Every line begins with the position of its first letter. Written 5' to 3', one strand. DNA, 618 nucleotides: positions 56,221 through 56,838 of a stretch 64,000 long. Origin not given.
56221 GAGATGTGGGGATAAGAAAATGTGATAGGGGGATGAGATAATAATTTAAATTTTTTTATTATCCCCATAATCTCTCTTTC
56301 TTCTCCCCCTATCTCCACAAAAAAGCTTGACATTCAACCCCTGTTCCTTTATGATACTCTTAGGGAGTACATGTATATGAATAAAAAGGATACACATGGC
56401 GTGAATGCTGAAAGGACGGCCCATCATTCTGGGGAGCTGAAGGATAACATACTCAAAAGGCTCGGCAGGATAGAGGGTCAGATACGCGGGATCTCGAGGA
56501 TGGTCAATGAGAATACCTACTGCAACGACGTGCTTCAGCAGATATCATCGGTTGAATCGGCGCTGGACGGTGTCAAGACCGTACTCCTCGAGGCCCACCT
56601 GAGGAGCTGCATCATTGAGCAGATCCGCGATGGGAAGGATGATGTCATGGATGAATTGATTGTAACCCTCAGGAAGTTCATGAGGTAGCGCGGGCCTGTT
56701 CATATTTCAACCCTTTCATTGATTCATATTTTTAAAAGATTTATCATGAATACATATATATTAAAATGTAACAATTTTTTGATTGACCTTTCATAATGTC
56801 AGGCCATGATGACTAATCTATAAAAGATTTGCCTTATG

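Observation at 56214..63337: Putative copper/silver homeostasis cluster built from unusual small Met-rich and Cys-rich secreted proteins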

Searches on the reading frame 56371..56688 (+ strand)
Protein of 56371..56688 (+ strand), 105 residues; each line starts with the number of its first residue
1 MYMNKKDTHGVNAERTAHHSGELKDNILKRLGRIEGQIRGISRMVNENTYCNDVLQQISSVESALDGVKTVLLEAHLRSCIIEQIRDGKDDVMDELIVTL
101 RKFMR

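Call 4: search_protein_families(library=pfam, proteins=[window:56371-56688:+], max_evalue=0.1)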
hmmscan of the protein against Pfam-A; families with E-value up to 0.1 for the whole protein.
window:56371-56688:+ (105 aa): 2 families
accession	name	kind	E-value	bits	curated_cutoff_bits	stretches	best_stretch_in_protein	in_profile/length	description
PF02583.22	Trns_repr_metal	-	6.7e-28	97.3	22.8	1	24-102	2-78/78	Metal-sensitive transcriptional repressor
PF21121.2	Nup49_C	-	0.094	13.8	28.5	0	56-103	22-70/87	Nucleoporin Nup49 C-terminal helical region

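Call 5: search_protein_families(library=ncbifam, proteins=[window:56371-56688:+], max_evalue=0.1)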
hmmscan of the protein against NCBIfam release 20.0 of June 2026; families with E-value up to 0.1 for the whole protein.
window:56371-56688:+ (105 aa): 3 families
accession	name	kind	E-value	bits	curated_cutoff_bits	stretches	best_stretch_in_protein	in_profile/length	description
NF052430.1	repress_RicR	exception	2.8e-22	79.2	175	1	22-94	6-78/93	copper-sensing transcriptional repressor RicR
NF008464.0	PRK11352.1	equivalog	6.7e-13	48.9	133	1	19-104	3-90/91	formaldehyde-responsive transcriptional repressor FrmR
NF011613.0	PRK15039.1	equivalog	4.6e-10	40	138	1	23-90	7-74/90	Ni(II)/Co(II)-binding transcriptional repressor RcnR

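Call 31: search_solved_structures(query=window:56371-56688:+, max_evalue=0.001, show_alignments=3)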
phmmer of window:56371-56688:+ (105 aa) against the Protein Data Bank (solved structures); distinct sequences matched with E-value up to 0.001: 10.
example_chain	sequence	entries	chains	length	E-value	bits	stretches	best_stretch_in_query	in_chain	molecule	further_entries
4m1p_A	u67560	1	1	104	1.3e-18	70.5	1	21-103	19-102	Copper-sensitive operon repressor (CsoR)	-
4adz_A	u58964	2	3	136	1.4e-15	60.8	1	14-91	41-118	CSOR | COPPER SENSITIVE OPERON REPRESSOR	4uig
6ahx_A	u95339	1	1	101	5.1e-14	55.7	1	17-95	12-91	Putative cytosolic protein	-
5fmn_A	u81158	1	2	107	7.8e-14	55.1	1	18-97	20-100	INRS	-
2hh7_A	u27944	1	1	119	1.7e-11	47.7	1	26-102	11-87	Hypothetical protein CsoR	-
3aai_A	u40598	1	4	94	4e-10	43.2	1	18-101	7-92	Copper homeostasis operon regulatory protein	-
5lcy_A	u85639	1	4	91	5.2e-08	36.5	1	19-83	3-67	Frmr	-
5lbm_A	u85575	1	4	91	5.9e-08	36.3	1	22-81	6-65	Transcriptional repressor FrmR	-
7mq1_A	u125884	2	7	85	3.2e-07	33.9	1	28-89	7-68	Copper-sensing transcriptional repressor csoR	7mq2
7mq3_A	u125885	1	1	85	7.4e-07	32.8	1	28-89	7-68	Copper-sensing transcriptional repressor csoR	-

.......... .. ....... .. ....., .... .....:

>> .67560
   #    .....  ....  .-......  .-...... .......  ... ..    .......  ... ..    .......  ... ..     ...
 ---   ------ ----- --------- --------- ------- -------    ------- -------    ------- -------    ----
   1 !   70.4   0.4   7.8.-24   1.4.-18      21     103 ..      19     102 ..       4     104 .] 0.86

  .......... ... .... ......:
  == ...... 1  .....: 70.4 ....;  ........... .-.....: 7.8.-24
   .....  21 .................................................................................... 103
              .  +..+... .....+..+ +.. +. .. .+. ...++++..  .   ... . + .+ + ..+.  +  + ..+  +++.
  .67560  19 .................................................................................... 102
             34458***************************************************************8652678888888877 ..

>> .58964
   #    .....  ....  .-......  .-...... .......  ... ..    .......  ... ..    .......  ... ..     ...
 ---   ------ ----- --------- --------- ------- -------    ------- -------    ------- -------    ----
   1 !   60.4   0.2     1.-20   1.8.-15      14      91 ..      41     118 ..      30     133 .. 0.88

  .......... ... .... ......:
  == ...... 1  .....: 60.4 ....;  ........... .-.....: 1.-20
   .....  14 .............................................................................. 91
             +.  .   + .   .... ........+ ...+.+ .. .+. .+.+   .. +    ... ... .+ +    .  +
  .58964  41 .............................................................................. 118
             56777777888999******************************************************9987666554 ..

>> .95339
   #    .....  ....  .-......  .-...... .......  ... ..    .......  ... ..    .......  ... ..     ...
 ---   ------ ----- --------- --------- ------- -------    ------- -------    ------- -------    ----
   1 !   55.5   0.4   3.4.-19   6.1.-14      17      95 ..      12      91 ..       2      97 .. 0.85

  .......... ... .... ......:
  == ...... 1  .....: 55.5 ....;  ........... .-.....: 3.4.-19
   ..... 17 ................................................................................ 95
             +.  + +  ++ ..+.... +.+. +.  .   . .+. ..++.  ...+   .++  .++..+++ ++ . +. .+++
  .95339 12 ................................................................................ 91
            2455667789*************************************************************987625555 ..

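Call 80: find_encoding_contigs(protein=window:56371-56688:+, flank=10000, max_places=8)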
Protein window:56371-56688:+ (105 aa): no gene with exactly this product is on record in the collection.

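Call 81: find_encoding_contigs(protein=window:56377-56688:+, flank=10000, max_places=8)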
Protein window:56377-56688:+ (103 aa): 3 contigs read that carry it; 3 places shown.
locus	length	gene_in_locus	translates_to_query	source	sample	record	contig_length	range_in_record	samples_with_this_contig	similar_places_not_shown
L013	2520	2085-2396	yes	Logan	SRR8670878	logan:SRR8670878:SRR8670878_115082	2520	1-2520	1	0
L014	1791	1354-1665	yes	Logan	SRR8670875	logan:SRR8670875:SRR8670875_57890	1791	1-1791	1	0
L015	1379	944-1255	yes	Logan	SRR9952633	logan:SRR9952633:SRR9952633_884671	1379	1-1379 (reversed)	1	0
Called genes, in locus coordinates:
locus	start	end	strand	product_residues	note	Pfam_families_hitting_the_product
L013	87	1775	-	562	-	PF01266:DAO (faint), PF13450:NAD_binding_8 (faint), PF00732:GMC_oxred_N (weak), PF05199:GMC_oxred_C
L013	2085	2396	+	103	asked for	PF02583:Trns_repr_metal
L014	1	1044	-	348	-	?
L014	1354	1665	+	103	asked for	PF02583:Trns_repr_metal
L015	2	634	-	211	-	?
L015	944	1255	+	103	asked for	PF02583:Trns_repr_metal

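Call 91: search_solved_structures(query=window:56377-56688:+, max_evalue=0.001, show_alignments=5)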
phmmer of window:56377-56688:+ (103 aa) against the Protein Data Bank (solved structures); distinct sequences matched with E-value up to 0.001: 10.
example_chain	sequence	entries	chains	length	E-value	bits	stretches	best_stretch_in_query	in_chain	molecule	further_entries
4m1p_A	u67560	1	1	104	1.2e-18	70.5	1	20-101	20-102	Copper-sensitive operon repressor (CsoR)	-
4adz_A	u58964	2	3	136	1.3e-15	60.8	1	12-89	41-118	CSOR | COPPER SENSITIVE OPERON REPRESSOR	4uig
6ahx_A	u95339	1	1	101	4.9e-14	55.8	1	15-93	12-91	Putative cytosolic protein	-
5fmn_A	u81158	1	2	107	7.5e-14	55.2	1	16-95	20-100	INRS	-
2hh7_A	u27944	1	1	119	1.6e-11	47.7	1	24-100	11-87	Hypothetical protein CsoR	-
3aai_A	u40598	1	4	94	3.8e-10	43.3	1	16-99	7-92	Copper homeostasis operon regulatory protein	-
5lcy_A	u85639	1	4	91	4.9e-08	36.6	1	17-81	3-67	Frmr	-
5lbm_A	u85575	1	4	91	5.6e-08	36.4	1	20-79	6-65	Transcriptional repressor FrmR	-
7mq1_A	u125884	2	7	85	3.1e-07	34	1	26-87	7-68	Copper-sensing transcriptional repressor csoR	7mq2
7mq3_A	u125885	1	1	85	7.1e-07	32.8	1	26-87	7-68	Copper-sensing transcriptional repressor csoR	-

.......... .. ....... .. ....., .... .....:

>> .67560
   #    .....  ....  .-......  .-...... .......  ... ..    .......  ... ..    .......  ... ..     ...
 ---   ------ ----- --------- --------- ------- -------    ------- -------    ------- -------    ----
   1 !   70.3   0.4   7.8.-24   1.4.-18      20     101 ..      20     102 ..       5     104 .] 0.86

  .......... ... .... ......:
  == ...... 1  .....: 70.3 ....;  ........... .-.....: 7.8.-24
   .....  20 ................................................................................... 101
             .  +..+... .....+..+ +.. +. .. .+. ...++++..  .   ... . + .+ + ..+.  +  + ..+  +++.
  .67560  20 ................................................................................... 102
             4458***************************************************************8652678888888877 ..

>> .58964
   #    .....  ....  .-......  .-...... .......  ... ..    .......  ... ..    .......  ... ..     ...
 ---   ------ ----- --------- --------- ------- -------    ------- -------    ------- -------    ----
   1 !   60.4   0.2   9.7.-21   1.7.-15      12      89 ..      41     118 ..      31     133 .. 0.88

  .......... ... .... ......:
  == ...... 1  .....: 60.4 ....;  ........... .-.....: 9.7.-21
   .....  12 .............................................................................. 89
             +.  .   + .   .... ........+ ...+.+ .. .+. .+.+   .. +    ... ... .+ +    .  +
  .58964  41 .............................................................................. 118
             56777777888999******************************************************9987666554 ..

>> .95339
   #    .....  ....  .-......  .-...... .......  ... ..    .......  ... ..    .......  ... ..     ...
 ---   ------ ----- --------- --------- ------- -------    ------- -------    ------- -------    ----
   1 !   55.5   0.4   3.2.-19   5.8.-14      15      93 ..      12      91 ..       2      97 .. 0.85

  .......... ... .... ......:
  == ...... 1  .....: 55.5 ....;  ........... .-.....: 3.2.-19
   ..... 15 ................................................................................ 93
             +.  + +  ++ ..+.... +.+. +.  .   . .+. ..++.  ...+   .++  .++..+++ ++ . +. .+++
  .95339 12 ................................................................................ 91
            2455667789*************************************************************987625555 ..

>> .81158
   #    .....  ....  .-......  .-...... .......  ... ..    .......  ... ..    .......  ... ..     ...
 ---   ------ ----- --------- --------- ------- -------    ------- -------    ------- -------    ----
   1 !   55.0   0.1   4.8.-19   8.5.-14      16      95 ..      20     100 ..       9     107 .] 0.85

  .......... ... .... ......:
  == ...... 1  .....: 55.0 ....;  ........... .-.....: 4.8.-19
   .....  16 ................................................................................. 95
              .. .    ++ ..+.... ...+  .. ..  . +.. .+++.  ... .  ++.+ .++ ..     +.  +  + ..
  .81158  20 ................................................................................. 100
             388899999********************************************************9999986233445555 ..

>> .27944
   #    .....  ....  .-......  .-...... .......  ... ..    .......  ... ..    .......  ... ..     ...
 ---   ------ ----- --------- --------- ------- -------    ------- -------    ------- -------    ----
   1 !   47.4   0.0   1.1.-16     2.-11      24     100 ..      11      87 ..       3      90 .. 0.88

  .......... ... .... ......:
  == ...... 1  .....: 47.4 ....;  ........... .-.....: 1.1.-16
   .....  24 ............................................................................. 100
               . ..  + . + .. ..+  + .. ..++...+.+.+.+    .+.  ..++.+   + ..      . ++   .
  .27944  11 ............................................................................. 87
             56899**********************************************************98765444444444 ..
